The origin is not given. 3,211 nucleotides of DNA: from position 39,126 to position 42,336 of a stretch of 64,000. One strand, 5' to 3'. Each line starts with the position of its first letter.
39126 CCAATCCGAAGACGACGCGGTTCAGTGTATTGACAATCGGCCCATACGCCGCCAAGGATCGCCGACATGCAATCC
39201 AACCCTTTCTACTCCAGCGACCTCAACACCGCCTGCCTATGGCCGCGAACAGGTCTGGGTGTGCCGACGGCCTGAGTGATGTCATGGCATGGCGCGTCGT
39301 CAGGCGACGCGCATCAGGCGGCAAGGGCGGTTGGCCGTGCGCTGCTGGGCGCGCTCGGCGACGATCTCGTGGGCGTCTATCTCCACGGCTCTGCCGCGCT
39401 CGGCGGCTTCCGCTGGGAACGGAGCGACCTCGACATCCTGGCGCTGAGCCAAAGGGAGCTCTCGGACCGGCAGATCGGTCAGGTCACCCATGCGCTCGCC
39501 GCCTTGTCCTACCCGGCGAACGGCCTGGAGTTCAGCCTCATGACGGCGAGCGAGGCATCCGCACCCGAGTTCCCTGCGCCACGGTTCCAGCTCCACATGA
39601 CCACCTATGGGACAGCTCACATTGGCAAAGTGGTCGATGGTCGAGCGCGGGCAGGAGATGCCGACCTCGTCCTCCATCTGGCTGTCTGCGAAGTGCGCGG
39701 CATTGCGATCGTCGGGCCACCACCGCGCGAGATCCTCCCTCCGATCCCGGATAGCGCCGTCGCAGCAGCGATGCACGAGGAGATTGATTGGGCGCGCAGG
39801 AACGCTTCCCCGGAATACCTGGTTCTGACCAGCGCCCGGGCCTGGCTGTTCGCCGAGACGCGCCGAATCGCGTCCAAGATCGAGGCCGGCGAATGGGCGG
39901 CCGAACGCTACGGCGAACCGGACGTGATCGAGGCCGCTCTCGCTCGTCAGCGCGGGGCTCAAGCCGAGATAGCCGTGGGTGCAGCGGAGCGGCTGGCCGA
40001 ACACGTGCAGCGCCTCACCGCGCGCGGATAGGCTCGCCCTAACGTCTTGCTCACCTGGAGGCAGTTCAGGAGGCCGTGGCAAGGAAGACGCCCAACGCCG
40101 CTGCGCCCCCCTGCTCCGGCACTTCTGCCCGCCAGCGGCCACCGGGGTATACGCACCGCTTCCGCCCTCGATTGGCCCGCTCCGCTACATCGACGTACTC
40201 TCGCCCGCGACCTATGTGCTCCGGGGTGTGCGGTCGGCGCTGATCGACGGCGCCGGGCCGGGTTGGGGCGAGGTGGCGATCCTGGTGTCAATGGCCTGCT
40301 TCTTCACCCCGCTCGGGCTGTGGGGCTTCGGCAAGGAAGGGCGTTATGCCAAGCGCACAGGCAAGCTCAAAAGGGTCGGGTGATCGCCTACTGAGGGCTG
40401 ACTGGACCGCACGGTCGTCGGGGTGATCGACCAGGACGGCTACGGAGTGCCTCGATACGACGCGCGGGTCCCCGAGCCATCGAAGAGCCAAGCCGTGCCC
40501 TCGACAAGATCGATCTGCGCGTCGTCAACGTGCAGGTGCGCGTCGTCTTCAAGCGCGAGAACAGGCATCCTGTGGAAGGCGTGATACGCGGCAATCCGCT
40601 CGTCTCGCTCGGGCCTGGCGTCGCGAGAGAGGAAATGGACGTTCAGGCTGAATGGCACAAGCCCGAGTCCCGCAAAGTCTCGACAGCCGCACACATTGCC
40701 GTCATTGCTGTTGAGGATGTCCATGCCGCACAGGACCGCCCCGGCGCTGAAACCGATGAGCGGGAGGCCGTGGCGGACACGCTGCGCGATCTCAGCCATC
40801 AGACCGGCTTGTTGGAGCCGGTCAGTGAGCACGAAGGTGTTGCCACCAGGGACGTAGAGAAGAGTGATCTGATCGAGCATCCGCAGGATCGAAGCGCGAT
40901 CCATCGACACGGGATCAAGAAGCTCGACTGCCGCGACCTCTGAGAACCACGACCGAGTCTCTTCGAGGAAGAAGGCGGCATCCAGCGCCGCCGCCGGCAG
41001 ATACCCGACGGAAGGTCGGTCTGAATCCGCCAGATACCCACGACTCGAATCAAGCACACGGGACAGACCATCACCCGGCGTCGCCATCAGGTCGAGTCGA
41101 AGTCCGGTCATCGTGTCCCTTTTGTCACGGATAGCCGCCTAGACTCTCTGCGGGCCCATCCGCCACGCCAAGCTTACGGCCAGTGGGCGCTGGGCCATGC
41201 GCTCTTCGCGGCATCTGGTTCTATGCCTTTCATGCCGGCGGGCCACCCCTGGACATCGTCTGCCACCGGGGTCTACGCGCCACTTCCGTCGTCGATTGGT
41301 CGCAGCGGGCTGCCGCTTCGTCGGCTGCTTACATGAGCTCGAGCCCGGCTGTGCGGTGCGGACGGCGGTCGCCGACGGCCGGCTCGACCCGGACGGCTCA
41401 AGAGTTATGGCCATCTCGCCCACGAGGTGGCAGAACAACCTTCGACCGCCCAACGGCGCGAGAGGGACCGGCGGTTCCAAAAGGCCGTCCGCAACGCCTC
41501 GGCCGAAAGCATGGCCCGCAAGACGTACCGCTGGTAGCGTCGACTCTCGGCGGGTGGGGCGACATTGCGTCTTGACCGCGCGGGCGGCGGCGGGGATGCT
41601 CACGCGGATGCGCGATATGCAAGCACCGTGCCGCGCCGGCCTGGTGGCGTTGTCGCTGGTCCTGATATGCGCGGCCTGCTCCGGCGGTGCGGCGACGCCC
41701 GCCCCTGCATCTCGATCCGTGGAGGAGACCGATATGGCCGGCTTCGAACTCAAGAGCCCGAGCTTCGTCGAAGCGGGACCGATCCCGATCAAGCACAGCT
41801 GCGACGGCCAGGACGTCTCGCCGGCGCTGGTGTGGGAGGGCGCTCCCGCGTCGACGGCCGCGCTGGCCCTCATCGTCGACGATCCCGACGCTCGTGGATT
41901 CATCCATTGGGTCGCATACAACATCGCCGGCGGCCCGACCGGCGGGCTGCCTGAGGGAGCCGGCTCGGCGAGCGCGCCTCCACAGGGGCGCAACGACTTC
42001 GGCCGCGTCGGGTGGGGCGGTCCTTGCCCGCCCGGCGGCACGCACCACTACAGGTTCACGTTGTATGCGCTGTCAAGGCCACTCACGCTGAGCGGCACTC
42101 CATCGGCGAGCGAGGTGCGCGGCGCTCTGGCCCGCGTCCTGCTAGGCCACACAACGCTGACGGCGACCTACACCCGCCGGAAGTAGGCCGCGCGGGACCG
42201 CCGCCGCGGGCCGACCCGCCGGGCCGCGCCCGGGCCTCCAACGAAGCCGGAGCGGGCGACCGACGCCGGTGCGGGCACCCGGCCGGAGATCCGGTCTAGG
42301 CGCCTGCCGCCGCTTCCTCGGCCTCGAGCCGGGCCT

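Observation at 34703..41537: Four unrelated cargo cassettes separated by orphan copies of the ABC-2 permease gene tail (and the rsgA tail), with no recombinase inside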

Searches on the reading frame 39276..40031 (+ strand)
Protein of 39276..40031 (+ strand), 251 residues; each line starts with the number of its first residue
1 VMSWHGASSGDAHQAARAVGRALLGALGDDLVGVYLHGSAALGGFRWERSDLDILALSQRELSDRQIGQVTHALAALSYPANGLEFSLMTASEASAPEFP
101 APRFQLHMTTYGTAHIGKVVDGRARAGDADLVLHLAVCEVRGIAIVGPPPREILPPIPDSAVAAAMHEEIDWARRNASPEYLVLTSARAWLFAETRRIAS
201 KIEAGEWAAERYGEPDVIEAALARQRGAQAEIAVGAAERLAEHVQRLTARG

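Call 5: search_protein_families(library=pfam, proteins=[window:39276-40031:+], max_evalue=0.01)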
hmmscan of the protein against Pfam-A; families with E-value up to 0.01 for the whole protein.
window:39276-40031:+ (251 aa): 3 families
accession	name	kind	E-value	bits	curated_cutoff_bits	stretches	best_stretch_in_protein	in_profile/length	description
PF13427.11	AadA_C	-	3.5e-12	46.9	22.2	1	152-249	1-102/103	Aminoglycoside adenylyltransferase, C-terminal domain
PF18765.7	Polbeta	-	0.0014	19.2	26.9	1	31-81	13-59/93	Polymerase beta, Nucleotidyltransferase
PF01909.29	NTP_transf_2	-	0.0078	17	21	0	32-64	15-46/93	Nucleotidyltransferase domain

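Call 55: search_protein_families(library=ncbifam, proteins=[window:39276-40031:+], max_evalue=0.00001)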
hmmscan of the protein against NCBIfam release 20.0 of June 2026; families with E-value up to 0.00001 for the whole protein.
window:39276-40031:+ (251 aa): 9 families
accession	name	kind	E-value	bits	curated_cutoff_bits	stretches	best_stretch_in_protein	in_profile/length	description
NF012212.1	ANT_9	subfamily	4.7e-18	65.4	340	1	19-222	9-217/249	aminoglycoside nucleotidyltransferase ANT(9)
NF010309.0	PRK13746.1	subfamily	7e-17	61.6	193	1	22-245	19-251/263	aminoglycoside adenylyltransferase family protein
NF045909.1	ANT_9_Ic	equivalog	4e-14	52.5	505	1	16-243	13-254/259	aminoglycoside nucleotidyltransferase ANT(9)-Ic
NF012157.0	ANT_3pp_I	equivalog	5.3e-12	45.6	375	1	27-241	18-241/256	AadA family aminoglycoside 3''-O-nucleotidyltransferase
NF045972.1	ANT_3pp_I_Serra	equivalog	1.6e-10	41.2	500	1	12-214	8-217/261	ANT(3'')-I family aminoglycoside adenylyltransferase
NF033126.1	ANT_3pp_AadA1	exception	2.9e-09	36.9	587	1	28-244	20-245/258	ANT(3'')-Ia family aminoglycoside nucleotidyltransferase AadA1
NF012135.0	ANT_3pp_9_crypt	exception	3.9e-09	36.4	560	1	17-214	14-218/262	cryptic aminoglycoside nucleotidyltransferase ANT(3'')/ANT(9)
NF033127.1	ANT_3pp_AadA3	exception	3.5e-08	33.2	595.5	1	28-244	20-245/258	ANT(3'')-Ia family aminoglycoside nucleotidyltransferase AadA3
NF033220.1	ANT_3pp_II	equivalog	4.2e-08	32.9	400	1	23-209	14-205/258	ANT(3'')-II family aminoglycoside nucleotidyltransferase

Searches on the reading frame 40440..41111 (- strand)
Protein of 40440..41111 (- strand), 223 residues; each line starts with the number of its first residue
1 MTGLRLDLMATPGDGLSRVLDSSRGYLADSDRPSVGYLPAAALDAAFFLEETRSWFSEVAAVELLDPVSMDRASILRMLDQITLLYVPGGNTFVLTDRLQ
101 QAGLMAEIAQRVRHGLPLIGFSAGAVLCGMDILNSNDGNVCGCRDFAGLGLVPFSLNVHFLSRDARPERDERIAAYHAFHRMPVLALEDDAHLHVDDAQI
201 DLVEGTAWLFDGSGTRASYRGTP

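Call 5: search_protein_families(library=pfam, proteins=[window:40440-41111:-], max_evalue=0.01)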
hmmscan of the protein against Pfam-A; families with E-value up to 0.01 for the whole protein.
window:40440-41111:- (223 aa): 1 family
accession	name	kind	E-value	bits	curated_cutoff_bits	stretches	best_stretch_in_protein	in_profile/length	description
PF03575.23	Peptidase_S51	-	1.4e-30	107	23.9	1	28-202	27-205/206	Peptidase family S51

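Call 55: search_protein_families(library=ncbifam, proteins=[window:40440-41111:-], max_evalue=0.00001)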
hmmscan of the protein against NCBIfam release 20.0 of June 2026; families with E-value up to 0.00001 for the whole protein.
window:40440-41111:- (223 aa): 3 families
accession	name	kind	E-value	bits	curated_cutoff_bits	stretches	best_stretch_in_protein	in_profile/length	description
NF003642.0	PRK05282.1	equivalog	2.3e-26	92.7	156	1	77-212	75-216/233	dipeptidase PepE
TIGR02069.1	cyanophycinase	equivalog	3.7e-07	29.9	126.6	1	33-164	29-170/250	cyanophycinase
TIGR03800.1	PLP_synth_Pdx2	equivalog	1.3e-06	28.5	105.55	1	77-139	32-94/184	pyridoxal 5'-phosphate synthase glutaminase subunit PdxT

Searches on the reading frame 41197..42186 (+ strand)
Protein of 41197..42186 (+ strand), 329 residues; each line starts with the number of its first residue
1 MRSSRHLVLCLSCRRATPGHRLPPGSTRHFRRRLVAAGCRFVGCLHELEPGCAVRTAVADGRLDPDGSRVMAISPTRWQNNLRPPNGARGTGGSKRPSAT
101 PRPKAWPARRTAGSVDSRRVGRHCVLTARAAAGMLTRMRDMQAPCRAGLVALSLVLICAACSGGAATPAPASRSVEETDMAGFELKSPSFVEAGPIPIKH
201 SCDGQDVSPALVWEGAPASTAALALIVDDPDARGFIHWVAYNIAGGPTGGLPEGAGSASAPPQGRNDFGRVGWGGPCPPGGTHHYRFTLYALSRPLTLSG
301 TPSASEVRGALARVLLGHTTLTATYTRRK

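Call 5: search_protein_families(library=pfam, proteins=[window:41197-42186:+], max_evalue=0.01)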
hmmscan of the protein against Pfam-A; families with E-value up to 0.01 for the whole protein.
window:41197-42186:+ (329 aa): 1 family
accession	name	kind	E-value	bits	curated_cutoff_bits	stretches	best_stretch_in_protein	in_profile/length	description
PF01161.25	PBP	-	1.8e-33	116.2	24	1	196-325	2-135/135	Phosphatidylethanolamine-binding protein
